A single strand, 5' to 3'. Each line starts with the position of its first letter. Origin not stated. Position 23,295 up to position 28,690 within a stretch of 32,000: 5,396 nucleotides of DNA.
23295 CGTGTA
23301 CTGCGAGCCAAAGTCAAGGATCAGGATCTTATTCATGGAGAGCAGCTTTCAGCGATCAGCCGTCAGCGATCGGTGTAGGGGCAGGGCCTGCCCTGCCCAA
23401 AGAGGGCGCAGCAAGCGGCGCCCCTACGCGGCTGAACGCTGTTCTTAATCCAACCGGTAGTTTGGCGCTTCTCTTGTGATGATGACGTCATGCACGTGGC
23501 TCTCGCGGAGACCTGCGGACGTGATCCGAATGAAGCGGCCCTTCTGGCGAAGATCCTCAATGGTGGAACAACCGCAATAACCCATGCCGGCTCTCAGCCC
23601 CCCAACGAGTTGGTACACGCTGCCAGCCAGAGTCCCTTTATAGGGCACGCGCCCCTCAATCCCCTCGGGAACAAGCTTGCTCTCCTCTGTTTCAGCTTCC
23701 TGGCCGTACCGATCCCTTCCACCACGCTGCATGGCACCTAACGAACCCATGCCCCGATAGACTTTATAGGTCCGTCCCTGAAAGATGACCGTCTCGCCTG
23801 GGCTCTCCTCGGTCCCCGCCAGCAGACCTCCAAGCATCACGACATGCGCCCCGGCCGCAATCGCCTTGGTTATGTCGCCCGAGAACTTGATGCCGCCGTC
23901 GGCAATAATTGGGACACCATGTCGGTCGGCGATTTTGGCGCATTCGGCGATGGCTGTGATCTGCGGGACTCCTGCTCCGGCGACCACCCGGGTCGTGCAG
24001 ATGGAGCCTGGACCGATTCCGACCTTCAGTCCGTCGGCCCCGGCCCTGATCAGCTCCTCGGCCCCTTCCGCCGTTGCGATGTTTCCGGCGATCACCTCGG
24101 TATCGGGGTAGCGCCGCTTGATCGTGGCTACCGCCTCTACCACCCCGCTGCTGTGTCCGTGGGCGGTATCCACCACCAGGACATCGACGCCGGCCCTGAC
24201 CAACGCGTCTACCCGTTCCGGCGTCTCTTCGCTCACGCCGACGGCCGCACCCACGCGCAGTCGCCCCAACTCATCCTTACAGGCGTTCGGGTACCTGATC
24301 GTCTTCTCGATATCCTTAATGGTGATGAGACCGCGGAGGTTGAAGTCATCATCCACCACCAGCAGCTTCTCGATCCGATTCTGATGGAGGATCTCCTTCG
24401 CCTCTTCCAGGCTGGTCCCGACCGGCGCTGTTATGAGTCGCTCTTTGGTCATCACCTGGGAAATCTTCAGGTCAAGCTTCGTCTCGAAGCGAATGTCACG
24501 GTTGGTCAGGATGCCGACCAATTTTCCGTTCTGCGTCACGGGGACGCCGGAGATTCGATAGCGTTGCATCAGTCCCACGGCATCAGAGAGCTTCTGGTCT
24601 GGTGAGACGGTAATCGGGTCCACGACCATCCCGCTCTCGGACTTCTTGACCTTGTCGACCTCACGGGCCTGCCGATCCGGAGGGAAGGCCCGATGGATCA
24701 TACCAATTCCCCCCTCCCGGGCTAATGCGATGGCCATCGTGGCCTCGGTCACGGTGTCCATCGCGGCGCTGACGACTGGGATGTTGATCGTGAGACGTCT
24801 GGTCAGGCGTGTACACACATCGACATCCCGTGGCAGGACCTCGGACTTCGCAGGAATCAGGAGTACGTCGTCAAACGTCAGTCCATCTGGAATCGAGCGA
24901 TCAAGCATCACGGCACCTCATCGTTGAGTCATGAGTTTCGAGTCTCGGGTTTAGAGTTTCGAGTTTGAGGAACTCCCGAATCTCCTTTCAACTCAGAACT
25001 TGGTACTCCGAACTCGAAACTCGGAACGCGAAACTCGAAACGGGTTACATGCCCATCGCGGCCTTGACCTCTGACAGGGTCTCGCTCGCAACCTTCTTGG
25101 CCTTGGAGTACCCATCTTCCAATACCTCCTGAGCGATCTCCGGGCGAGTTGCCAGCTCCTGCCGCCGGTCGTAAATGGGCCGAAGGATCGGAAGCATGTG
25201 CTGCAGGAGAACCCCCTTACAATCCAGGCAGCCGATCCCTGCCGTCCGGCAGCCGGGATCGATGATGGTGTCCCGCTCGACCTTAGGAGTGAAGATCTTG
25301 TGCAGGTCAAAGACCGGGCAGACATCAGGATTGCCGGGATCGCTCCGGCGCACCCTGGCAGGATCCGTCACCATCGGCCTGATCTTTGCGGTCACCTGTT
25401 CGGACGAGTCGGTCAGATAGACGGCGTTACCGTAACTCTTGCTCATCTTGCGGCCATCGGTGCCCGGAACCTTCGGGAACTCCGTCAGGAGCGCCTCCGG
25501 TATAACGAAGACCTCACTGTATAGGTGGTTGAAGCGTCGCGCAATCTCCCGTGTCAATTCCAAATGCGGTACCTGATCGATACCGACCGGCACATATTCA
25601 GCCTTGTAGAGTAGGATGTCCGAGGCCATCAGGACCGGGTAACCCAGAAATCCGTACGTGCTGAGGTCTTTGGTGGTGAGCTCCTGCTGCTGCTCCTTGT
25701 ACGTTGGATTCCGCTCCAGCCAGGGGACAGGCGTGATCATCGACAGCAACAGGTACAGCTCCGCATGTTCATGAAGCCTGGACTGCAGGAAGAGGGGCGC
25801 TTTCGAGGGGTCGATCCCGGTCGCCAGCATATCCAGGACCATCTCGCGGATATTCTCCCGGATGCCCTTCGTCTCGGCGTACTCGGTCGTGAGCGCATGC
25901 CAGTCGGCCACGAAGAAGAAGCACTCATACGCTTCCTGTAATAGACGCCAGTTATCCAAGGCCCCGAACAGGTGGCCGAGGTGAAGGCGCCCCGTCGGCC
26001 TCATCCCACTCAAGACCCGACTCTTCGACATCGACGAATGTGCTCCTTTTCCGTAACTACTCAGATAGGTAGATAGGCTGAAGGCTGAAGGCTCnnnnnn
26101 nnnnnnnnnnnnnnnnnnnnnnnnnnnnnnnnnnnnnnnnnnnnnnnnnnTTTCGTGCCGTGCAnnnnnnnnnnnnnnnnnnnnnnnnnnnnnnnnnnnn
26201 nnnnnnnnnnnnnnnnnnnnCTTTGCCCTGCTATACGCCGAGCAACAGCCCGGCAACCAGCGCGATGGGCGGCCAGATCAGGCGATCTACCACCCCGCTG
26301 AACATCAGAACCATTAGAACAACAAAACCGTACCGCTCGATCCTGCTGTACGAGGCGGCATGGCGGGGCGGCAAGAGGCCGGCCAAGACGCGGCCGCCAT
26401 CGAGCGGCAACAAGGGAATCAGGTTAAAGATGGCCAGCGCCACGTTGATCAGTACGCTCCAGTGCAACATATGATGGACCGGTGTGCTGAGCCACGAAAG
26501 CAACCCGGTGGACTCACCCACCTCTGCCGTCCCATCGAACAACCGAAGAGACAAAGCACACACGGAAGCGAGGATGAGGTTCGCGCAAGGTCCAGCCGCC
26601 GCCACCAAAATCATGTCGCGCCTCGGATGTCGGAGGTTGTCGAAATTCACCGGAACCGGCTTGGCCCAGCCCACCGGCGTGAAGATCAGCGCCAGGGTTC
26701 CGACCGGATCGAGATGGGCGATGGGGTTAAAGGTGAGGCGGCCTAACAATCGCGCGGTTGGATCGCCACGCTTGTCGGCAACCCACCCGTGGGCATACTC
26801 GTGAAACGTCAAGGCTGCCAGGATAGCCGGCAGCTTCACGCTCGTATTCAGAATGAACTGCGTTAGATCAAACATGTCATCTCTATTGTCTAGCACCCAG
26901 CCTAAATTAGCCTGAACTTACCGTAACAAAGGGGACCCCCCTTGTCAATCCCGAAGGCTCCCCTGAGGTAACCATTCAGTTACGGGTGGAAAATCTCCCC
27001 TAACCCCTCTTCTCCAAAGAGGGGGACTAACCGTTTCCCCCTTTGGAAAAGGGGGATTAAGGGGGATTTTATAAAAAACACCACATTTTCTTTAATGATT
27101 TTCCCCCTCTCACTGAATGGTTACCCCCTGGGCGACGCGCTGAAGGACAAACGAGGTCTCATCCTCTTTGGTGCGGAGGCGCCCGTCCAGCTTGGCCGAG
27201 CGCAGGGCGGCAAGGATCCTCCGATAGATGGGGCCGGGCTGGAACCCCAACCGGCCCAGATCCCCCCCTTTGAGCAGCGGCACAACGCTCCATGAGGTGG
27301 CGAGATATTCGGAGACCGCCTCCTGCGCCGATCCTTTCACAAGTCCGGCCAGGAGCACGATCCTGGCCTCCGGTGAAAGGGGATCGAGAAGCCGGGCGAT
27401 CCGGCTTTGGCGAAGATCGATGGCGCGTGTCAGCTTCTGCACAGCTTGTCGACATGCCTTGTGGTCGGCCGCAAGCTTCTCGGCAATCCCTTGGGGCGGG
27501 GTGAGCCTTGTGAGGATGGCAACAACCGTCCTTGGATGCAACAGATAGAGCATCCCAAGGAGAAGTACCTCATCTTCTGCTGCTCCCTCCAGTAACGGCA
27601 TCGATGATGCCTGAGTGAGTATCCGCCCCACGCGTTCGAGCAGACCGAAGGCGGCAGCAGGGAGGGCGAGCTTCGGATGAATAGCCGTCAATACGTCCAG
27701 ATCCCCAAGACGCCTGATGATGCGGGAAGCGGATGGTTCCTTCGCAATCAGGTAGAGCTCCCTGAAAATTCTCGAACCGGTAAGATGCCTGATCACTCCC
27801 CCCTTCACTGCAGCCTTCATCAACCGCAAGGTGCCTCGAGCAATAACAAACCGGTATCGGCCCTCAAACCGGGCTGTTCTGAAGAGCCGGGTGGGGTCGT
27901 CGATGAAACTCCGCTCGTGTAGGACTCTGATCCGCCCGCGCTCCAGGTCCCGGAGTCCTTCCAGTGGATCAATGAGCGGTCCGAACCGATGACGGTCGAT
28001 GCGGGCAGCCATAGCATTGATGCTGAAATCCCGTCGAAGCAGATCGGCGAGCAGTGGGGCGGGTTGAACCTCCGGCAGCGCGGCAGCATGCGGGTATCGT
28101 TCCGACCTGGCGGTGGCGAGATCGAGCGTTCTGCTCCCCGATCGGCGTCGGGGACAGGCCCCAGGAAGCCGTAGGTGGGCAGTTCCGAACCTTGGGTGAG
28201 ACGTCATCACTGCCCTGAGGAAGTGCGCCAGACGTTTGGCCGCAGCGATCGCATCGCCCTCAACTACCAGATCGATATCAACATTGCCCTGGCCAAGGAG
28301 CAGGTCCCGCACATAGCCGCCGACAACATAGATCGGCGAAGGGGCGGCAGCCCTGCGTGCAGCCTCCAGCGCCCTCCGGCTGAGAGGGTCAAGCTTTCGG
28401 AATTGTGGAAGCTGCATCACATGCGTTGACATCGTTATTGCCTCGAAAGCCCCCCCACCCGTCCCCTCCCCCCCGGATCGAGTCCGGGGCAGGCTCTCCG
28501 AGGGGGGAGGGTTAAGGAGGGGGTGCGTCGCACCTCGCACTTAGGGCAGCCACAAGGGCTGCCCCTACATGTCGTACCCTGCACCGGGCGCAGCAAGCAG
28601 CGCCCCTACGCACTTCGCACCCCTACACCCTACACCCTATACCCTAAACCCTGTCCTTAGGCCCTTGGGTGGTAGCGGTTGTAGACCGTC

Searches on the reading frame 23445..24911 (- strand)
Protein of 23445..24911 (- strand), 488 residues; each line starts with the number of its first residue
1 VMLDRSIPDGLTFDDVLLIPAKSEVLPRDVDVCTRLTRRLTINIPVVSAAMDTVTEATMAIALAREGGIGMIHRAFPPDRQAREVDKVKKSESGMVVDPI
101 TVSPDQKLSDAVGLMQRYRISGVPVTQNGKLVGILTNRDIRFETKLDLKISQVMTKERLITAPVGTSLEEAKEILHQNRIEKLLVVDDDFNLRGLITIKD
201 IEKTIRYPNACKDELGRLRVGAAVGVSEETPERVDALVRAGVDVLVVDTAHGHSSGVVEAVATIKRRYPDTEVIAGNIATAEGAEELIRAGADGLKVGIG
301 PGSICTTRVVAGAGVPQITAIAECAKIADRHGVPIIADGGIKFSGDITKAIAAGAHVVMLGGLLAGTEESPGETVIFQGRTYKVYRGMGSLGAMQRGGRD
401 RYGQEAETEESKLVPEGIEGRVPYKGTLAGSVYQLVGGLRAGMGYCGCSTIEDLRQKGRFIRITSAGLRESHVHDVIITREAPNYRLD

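Call 70: search_protein_families(library=pfam, proteins=[window:23445-24911:-], max_evalue=0.00001)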
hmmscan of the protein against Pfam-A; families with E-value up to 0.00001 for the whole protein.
window:23445-24911:- (488 aa): 4 families
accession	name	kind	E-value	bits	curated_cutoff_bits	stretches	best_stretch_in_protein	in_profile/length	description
PF00478.31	IMPDH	-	7.5e-166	551.7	25.6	1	10-474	1-345/345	IMP dehydrogenase / GMP reductase domain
PF00571.33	CBS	-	1.3e-25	89.9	24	2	95-141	5-52/57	CBS domain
PF03060.21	NMO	-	7.8e-12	45.7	28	1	209-375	81-236/331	Nitronate monooxygenase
PF01070.24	FMN_dh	-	3.3e-06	26.8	24.9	1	270-362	218-303/350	FMN-dependent dehydrogenase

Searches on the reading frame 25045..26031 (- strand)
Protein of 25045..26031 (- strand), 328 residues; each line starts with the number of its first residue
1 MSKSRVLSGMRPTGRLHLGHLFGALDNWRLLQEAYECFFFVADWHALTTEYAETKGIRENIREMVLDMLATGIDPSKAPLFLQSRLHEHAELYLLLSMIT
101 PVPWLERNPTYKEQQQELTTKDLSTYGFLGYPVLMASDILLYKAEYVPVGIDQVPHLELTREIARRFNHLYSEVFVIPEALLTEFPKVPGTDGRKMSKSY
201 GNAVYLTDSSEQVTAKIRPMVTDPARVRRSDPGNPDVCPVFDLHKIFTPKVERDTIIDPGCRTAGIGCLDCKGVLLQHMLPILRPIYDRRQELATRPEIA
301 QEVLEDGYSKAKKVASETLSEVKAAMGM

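Call 70: search_protein_families(library=pfam, proteins=[window:25045-26031:-], max_evalue=0.00001)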
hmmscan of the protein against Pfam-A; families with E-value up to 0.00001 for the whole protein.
window:25045-26031:- (328 aa): 1 family
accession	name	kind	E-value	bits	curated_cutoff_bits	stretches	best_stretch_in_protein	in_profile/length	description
PF00579.31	tRNA-synt_1b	-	2.8e-64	217.7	21.1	1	3-252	5-258/292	tRNA synthetases class I (W and Y)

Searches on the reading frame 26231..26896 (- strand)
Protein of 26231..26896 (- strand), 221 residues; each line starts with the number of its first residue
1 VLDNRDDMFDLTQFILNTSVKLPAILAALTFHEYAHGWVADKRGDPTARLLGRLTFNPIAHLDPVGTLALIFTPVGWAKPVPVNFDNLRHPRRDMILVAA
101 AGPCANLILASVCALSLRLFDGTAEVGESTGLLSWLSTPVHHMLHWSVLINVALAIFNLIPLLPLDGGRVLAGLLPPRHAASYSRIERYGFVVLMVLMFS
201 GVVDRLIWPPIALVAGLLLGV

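Call 70: search_protein_families(library=pfam, proteins=[window:26231-26896:-], max_evalue=0.00001)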
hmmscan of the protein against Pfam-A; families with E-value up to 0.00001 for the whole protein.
window:26231-26896:- (221 aa): 1 family
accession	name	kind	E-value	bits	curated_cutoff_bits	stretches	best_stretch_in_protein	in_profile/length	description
PF02163.28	Peptidase_M50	-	6.3e-19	68.6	27.2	1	24-199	5-219/221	Peptidase family M50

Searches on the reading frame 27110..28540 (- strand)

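Call 70: search_protein_families(library=pfam, proteins=[window:27110-28540:-], max_evalue=0.00001)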
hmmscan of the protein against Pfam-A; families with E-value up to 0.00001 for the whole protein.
window:27110-28540:- (476 aa): 1 family
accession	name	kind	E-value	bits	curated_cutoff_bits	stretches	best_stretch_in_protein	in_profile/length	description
PF01743.26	PolyA_pol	-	1.5e-23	83.9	23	1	70-205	1-126/126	Poly A polymerase head domain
